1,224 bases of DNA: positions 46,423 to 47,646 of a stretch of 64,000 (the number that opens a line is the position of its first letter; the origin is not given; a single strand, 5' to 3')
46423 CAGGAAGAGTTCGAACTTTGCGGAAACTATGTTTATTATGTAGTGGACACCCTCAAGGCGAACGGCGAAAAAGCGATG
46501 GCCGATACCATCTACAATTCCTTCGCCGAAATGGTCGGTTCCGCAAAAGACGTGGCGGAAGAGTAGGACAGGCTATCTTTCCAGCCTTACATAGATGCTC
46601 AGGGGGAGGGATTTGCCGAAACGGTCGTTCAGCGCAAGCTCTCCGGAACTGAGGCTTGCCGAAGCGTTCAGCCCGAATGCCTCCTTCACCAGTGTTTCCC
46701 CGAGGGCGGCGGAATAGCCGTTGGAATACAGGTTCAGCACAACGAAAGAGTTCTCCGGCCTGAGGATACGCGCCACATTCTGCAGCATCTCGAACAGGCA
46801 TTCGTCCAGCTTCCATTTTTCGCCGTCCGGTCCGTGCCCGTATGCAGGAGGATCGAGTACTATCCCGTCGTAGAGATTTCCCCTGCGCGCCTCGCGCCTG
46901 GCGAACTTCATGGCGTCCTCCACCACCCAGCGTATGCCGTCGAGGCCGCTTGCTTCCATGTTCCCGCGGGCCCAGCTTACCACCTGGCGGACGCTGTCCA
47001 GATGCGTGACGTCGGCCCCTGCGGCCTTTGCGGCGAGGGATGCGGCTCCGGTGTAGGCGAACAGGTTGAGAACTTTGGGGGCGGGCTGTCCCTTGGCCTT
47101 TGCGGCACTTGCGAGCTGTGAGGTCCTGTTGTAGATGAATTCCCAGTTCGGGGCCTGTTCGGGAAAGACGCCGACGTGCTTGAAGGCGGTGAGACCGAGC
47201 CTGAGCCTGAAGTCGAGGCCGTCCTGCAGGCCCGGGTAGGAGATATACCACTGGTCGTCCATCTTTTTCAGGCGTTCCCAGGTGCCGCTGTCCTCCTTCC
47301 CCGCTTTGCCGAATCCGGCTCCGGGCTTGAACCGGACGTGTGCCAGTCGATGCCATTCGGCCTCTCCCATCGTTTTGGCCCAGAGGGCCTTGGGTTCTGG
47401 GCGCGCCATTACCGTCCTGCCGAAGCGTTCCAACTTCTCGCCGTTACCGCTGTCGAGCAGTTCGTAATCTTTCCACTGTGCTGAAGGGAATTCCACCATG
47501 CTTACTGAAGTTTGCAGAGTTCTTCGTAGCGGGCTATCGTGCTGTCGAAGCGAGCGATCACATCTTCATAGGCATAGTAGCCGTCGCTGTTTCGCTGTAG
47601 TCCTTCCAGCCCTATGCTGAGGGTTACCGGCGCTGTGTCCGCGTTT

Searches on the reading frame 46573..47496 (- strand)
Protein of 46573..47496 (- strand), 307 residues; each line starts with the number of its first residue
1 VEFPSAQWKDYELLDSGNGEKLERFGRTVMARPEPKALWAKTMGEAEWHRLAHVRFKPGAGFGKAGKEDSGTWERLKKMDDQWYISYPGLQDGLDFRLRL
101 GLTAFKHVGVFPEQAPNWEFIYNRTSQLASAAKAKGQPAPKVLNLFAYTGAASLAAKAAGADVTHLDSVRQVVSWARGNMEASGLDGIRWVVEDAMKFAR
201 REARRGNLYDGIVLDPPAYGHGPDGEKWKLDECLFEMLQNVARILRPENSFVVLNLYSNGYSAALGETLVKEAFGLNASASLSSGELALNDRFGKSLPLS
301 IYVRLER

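Call 79: search_protein_families(library=pfam, proteins=[window:46573-47496:-], max_evalue=0.0001)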
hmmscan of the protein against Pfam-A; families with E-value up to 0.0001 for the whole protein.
window:46573-47496:- (307 aa): 2 families
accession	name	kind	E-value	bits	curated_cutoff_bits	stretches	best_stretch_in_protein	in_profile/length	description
PF10672.15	Methyltrans_SAM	-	2.5e-07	30.7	27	1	140-222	125-209/286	S-adenosylmethionine-dependent methyltransferase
PF03602.21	Cons_hypoth95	-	2.4e-05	24.5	24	1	140-217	43-122/182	Conserved hypothetical protein 95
